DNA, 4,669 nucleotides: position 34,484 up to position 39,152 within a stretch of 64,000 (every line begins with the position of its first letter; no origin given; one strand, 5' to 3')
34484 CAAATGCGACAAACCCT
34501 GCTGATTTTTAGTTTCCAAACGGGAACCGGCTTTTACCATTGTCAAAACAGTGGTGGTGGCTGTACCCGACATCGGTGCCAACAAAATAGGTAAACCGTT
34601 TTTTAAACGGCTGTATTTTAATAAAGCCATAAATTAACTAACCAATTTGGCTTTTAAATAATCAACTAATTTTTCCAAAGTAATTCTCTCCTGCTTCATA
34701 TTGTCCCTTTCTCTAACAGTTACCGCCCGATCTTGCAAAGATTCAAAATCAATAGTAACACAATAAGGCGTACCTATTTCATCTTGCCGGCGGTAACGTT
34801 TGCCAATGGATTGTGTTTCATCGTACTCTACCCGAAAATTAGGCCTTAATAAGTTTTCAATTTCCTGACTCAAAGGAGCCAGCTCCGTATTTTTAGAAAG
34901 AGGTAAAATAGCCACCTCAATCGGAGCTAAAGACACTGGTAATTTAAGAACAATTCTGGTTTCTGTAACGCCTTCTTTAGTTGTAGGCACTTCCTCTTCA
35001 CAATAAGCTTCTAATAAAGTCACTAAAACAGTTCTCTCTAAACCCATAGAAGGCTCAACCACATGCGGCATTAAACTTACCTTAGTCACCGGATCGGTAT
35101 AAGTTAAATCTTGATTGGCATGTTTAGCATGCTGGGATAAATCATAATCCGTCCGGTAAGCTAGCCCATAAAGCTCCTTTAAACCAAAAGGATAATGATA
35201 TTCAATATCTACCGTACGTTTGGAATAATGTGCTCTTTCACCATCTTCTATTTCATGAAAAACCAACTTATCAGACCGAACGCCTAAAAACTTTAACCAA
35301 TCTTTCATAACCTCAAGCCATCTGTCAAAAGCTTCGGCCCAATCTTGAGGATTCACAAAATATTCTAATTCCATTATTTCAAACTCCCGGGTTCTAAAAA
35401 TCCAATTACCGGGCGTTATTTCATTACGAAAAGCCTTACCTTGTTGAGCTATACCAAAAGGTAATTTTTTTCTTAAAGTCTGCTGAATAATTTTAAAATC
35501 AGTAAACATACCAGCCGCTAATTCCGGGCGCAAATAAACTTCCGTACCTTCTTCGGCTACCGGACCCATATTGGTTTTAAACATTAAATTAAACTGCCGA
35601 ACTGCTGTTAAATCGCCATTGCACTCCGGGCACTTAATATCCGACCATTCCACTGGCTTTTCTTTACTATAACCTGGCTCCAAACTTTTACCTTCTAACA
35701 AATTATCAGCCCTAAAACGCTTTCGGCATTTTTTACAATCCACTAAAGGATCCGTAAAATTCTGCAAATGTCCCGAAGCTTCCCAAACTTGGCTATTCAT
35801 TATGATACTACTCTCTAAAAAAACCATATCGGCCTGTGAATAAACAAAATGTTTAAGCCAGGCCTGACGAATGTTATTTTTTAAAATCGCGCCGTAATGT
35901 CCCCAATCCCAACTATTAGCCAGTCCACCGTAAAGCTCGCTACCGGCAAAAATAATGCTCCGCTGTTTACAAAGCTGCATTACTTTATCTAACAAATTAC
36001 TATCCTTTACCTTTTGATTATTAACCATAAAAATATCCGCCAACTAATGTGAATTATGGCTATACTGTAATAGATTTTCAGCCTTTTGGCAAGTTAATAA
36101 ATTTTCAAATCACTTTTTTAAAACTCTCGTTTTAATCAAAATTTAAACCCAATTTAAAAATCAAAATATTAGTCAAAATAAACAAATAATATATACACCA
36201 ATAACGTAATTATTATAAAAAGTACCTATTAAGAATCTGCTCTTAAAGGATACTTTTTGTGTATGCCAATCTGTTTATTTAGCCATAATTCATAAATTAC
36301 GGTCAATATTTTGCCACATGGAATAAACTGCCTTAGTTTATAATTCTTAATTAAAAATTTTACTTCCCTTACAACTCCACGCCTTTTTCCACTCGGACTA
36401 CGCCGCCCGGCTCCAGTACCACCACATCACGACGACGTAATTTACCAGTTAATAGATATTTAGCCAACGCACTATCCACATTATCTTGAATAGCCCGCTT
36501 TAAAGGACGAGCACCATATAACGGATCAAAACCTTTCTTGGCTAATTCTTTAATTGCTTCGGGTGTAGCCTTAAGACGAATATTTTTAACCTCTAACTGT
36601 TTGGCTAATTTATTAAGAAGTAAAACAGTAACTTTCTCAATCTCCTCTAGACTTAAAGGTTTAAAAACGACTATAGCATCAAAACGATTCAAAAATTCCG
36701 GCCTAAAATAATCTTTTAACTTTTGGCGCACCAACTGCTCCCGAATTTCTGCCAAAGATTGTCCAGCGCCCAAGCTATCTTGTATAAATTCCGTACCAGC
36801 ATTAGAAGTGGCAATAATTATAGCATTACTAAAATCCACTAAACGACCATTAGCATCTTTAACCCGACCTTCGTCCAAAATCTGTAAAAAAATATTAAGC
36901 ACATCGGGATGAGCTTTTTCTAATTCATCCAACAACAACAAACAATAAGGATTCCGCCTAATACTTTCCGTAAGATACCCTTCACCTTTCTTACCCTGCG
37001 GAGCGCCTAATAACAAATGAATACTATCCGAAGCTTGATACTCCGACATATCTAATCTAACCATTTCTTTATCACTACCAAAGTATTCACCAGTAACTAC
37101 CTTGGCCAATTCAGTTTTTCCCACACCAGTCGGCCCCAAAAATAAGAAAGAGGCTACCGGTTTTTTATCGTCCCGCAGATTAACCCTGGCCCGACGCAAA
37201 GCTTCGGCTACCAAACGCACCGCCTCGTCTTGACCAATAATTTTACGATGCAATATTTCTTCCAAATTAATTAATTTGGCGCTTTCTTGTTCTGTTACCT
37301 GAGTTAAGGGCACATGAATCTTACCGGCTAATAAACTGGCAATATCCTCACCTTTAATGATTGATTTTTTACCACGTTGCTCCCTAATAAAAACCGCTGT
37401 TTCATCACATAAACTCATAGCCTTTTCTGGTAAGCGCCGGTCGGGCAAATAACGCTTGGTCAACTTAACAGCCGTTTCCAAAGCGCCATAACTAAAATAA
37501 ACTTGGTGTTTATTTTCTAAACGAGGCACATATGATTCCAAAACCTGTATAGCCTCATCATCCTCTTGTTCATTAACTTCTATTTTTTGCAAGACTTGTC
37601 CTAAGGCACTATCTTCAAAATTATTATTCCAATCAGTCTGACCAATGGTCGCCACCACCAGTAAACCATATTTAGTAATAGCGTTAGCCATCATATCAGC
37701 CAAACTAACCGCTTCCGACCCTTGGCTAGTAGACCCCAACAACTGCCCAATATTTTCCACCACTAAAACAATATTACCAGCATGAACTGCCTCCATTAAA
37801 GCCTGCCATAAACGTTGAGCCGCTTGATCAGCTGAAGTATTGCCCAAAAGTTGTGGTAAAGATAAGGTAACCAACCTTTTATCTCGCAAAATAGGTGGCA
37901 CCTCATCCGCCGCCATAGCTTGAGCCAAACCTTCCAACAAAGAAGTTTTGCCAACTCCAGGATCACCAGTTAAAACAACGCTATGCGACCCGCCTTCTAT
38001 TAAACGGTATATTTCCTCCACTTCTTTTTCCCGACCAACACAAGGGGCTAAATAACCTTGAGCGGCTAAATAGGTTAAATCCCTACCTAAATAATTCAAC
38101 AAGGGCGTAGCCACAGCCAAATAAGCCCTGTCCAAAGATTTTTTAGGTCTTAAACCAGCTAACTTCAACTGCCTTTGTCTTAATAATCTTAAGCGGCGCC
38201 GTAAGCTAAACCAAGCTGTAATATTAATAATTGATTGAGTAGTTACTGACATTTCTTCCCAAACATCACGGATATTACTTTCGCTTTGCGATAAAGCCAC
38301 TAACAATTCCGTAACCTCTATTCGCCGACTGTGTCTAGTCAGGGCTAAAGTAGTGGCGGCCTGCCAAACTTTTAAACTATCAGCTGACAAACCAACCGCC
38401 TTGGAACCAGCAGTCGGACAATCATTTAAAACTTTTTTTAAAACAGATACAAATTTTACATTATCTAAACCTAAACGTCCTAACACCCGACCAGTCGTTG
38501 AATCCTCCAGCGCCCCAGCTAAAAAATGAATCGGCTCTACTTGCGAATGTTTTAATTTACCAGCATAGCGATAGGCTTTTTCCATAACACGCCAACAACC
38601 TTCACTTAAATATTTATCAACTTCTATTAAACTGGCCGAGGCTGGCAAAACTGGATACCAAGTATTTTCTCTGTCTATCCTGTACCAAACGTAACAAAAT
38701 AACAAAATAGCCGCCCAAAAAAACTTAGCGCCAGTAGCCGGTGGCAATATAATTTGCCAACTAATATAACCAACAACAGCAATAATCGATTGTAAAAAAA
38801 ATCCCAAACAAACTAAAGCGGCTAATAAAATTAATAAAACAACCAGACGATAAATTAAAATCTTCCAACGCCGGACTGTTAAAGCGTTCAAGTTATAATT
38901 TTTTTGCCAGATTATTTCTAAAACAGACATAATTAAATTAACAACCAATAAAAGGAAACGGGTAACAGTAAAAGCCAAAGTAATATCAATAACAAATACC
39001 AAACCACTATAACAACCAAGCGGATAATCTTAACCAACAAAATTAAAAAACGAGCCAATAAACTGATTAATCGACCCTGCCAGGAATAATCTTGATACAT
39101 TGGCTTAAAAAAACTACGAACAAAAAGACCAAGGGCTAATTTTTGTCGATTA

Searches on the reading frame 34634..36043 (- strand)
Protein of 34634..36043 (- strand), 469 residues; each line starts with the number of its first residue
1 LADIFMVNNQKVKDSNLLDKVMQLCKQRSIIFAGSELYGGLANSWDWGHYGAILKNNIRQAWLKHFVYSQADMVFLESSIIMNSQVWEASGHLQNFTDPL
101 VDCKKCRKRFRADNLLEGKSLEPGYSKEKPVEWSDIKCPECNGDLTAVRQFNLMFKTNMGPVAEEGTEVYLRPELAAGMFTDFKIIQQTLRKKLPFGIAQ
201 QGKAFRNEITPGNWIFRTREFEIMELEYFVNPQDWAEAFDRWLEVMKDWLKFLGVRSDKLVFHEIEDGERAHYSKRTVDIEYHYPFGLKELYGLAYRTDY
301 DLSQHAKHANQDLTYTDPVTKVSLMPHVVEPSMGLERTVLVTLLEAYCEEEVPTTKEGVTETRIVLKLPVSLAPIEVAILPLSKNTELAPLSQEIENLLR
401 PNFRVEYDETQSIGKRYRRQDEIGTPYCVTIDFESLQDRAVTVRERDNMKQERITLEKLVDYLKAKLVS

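Call 27: search_protein_families(library=pfam, proteins=[window:34634-36043:-], max_evalue=0.00001)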
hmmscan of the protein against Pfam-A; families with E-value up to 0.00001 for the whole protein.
window:34634-36043:- (469 aa): 2 families
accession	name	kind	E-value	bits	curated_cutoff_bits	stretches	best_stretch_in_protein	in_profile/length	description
PF03129.25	HGTP_anticodon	-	6.3e-24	84.4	21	1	376-465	1-93/94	Anticodon binding domain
PF00587.30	tRNA-synt_2b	-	1.4e-10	41.9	29.3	1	164-342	6-175/179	tRNA synthetase class II core domain (G, H, P, S and T)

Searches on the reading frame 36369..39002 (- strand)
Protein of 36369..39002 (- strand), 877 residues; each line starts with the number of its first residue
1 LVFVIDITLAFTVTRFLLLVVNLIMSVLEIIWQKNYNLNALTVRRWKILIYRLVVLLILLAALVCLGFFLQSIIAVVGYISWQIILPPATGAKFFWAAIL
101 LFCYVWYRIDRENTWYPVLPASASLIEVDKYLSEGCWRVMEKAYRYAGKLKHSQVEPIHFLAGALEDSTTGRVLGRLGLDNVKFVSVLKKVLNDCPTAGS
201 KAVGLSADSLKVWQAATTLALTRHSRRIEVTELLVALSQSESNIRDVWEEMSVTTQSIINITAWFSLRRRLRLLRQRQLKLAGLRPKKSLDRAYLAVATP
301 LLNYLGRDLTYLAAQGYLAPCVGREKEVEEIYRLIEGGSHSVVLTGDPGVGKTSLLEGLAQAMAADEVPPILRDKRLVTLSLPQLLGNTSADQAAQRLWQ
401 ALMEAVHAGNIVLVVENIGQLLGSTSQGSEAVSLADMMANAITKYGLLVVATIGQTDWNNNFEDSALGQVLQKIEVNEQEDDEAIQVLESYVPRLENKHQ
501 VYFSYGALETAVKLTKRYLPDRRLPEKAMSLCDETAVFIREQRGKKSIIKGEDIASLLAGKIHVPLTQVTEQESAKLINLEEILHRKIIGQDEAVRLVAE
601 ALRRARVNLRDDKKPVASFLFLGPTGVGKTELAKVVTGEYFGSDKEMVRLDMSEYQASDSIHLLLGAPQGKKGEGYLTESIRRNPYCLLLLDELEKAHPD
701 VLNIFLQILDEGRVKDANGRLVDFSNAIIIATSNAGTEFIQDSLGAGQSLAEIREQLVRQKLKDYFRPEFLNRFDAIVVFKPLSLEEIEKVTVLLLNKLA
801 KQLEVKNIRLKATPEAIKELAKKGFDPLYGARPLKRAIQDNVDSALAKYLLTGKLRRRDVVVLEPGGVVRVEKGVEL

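Call 27: search_protein_families(library=pfam, proteins=[window:36369-39002:-], max_evalue=0.00001)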
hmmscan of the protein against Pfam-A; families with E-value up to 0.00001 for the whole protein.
window:36369-39002:- (877 aa): 12 families
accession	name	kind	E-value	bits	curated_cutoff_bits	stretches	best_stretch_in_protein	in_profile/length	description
PF07724.20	AAA_2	-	1.8e-52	178.2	27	1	614-777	1-166/166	AAA domain (Cdc48 subfamily)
PF10431.15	ClpB_D2-small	-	9.3e-22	77.3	21.9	1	783-861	1-79/81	C-terminal, D2-small domain, of ClpB protein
PF00004.35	AAA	-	6.3e-19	69.2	21.2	2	620-735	2-110/131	ATPase family associated with various cellular activities (AAA)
PF07728.20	AAA_5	-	8e-16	58.7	22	1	619-736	2-124/139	AAA domain (dynein-related subfamily)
PF17871.7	AAA_lid_9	-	5.5e-15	55.6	22.8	1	481-546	2-67/104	AAA lid domain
PF13191.12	AAA_16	-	6.7e-11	43.4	32.6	1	321-366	2-51/167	AAA ATPase domain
PF02861.25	Clp_N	-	1.9e-09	37.9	20.7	1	143-192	1-52/53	Clp amino terminal domain, pathogenicity island component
PF13401.12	AAA_22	-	2.9e-07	31.3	27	0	340-454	6-122/130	AAA domain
PF20720.3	nSTAND3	-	5.7e-07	29.8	27.2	0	339-368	17-46/155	Novel STAND NTPase 3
PF01695.23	IstB_IS21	-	1.3e-06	28.6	24.1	0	340-469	93-210/238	IstB-like ATP binding protein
PF20703.3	nSTAND1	-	1.9e-06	28.2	27.1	1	323-488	18-196/379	Novel STAND NTPase 1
PF06414.18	Zeta_toxin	-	5.6e-06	26.4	22.3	0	605-656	8-55/199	Zeta toxin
